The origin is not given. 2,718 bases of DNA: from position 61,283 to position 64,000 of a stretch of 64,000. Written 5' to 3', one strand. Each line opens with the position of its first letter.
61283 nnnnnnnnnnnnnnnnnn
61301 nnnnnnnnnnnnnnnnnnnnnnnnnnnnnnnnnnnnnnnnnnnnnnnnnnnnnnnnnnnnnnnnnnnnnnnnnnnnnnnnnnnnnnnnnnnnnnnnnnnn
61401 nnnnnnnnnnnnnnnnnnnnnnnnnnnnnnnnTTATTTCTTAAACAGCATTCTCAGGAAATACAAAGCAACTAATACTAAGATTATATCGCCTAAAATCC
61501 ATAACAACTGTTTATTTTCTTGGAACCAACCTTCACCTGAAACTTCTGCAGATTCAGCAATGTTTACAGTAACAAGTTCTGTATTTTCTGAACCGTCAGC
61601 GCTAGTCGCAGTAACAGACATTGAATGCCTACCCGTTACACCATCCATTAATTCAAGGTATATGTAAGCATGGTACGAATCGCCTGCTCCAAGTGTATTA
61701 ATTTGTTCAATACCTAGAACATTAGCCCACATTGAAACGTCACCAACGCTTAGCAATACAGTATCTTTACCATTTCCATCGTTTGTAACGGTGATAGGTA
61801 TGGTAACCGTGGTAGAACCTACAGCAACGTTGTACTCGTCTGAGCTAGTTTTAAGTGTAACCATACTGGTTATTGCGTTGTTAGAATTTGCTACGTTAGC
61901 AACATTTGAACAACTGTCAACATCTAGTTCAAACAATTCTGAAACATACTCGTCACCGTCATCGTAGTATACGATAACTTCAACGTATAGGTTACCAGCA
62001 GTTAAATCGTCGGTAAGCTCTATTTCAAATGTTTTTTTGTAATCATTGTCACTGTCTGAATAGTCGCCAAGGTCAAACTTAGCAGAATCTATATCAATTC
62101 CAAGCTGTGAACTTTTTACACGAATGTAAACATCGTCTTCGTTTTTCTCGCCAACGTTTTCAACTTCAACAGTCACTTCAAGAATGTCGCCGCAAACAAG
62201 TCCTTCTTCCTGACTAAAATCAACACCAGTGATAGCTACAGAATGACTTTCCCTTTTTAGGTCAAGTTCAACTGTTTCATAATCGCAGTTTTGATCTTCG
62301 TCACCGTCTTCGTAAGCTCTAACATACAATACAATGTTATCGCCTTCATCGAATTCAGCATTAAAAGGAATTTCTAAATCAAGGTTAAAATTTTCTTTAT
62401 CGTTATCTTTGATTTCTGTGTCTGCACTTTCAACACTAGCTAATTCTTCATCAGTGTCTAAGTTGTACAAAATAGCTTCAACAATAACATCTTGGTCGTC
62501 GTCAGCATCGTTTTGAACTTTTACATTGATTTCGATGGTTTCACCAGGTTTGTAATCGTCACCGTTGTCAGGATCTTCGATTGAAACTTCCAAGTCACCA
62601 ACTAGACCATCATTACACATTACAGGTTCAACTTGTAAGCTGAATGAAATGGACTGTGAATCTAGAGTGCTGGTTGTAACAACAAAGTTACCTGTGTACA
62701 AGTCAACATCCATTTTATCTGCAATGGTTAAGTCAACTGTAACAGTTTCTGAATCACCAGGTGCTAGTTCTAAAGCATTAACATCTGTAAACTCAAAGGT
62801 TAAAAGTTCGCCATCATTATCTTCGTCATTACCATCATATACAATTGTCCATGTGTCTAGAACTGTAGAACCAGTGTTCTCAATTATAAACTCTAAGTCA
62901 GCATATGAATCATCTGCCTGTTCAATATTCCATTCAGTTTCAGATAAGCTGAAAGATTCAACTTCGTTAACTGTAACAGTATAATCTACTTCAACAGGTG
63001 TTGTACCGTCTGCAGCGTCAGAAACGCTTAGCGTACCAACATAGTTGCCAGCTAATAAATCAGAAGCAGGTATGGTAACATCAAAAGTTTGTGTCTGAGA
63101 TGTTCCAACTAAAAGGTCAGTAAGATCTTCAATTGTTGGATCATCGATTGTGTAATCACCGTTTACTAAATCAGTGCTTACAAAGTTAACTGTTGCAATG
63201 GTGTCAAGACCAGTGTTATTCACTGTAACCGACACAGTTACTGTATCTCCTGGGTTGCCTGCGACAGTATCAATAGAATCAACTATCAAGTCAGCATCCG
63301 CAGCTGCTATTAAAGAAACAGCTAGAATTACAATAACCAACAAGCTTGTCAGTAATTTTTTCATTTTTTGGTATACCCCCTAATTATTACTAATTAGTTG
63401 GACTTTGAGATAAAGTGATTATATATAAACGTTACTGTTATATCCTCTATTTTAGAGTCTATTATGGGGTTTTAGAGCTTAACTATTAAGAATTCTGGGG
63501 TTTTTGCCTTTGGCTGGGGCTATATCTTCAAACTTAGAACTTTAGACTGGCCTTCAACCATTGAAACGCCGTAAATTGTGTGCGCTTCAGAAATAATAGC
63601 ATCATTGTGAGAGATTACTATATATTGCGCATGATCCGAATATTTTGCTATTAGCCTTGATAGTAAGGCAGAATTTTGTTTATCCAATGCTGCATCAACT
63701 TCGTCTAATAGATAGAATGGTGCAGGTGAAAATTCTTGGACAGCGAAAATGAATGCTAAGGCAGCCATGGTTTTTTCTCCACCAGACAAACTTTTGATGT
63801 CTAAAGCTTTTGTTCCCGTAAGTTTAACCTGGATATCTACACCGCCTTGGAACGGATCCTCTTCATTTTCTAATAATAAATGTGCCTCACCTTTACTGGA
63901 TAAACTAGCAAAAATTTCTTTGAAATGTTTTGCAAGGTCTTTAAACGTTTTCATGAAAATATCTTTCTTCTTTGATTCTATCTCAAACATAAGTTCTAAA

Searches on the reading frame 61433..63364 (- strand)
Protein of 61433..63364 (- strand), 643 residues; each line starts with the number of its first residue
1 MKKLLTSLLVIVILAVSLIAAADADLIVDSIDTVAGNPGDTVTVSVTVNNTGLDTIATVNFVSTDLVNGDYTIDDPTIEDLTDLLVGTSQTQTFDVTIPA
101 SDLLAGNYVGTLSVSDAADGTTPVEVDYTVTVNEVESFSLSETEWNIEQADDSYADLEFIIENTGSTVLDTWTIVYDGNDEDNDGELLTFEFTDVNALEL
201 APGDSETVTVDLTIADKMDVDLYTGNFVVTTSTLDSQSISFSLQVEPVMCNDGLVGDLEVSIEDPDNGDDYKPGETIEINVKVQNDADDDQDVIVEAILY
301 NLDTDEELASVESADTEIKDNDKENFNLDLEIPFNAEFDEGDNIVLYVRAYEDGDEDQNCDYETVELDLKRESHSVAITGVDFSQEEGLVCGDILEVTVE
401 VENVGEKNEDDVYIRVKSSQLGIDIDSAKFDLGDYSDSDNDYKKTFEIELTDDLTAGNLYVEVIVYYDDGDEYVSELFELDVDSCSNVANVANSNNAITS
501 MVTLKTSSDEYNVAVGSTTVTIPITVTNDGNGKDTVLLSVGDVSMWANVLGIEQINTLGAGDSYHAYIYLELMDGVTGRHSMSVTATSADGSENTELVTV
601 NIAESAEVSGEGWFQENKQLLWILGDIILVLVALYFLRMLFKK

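Call 7: search_protein_families(library=pfam, proteins=[window:61433-63364:-])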
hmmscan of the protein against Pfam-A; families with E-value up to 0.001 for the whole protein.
window:61433-63364:- (643 aa): 5 families
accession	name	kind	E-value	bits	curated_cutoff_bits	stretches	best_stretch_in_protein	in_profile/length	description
PF07703.20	A2M_BRD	-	2.3e-10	41.4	22.7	1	387-508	8-122/140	Alpha-2-macroglobulin bait region domain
PF16116.10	DUF4832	-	3.6e-06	27.3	29.2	0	36-120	118-203/216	Domain of unknown function (DUF4832)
PF10633.15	NPCBM_assoc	-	3.3e-05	24.4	24.4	0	38-114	3-75/78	NPCBM-associated, NEW3 domain of alpha-galactosidase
PF07705.17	CARDB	-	3.5e-05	24.4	22.7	0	24-109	2-78/101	CARDB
PF00963.24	Cohesin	-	0.00064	20.4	24.1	0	30-62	4-36/139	Cohesin domain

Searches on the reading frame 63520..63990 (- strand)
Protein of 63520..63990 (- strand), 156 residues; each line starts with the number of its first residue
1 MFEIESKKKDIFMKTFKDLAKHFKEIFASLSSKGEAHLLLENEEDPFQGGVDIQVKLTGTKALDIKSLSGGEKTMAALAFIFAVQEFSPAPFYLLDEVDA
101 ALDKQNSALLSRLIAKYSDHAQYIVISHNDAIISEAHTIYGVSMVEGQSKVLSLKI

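Call 7: search_protein_families(library=pfam, proteins=[window:63520-63990:-])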
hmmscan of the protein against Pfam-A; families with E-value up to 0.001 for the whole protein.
window:63520-63990:- (156 aa): 2 families
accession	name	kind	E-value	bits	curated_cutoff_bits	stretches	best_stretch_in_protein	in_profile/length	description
PF02463.25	SMC_N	-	1.7e-30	106.6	40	1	26-148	99-217/220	RecF/RecN/SMC N terminal domain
PF13304.12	AAA_21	-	1.6e-05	25.6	27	1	42-134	220-304/304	AAA domain, putative AbiEii toxin, Type IV TA system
